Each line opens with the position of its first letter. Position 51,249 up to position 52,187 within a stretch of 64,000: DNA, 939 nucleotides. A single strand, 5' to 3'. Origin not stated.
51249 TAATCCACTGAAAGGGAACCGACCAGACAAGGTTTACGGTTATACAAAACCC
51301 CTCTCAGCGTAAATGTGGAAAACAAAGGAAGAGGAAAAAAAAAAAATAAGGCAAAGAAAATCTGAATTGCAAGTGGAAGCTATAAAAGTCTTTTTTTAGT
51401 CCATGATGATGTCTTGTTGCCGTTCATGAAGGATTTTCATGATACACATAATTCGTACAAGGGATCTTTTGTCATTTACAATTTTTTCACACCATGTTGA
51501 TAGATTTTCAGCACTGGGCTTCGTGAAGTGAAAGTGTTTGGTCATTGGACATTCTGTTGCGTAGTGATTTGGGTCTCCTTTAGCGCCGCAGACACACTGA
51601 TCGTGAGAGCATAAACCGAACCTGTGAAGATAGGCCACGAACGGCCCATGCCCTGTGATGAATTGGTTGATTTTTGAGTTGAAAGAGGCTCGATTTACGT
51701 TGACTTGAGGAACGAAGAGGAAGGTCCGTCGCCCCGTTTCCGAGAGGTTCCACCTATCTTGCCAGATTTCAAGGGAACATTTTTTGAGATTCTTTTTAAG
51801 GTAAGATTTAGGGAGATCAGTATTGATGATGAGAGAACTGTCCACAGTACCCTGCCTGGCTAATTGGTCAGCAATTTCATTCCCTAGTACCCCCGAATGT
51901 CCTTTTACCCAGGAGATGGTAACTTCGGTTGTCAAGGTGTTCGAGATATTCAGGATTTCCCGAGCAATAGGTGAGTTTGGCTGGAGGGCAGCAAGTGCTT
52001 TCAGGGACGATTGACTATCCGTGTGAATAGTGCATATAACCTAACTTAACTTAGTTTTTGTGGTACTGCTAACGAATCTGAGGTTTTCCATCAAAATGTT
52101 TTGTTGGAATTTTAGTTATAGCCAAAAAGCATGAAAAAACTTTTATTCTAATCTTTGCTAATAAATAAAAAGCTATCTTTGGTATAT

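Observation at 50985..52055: A 5'-truncated LINE fragment carrying RNase H appears to be inserted into the tail of a tRNA-derived SINE, splitting the tail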

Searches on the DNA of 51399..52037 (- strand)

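Call 30: search_rna_families(source=L004, start=13420, end=13730, threshold=evalue, max_evalue=10, show_alignments=2)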
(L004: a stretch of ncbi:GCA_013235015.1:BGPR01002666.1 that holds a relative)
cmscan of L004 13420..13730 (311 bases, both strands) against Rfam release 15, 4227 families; matches with E-value up to 10: 3.
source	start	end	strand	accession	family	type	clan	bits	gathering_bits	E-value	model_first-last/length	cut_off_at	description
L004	13495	13534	+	RF01523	TB10Cs1H2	Gene; snRNA; snoRNA; HACA-box;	-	17.6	50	0.45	1-63/63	no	Trypanosomatid snoRNA TB10Cs1H2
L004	13640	13693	+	RF02440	SpF59_sRNA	Gene; sRNA;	-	15.1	37.2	2.4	1-54/54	no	Streptococcus sRNA SpF59 (ldcC RNA)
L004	13511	13528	-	RF02044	CDKN2B-AS_2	Gene; lncRNA;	-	10.4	50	9.5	1-46/46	no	CDKN2B antisense RNA 1 convserved region 2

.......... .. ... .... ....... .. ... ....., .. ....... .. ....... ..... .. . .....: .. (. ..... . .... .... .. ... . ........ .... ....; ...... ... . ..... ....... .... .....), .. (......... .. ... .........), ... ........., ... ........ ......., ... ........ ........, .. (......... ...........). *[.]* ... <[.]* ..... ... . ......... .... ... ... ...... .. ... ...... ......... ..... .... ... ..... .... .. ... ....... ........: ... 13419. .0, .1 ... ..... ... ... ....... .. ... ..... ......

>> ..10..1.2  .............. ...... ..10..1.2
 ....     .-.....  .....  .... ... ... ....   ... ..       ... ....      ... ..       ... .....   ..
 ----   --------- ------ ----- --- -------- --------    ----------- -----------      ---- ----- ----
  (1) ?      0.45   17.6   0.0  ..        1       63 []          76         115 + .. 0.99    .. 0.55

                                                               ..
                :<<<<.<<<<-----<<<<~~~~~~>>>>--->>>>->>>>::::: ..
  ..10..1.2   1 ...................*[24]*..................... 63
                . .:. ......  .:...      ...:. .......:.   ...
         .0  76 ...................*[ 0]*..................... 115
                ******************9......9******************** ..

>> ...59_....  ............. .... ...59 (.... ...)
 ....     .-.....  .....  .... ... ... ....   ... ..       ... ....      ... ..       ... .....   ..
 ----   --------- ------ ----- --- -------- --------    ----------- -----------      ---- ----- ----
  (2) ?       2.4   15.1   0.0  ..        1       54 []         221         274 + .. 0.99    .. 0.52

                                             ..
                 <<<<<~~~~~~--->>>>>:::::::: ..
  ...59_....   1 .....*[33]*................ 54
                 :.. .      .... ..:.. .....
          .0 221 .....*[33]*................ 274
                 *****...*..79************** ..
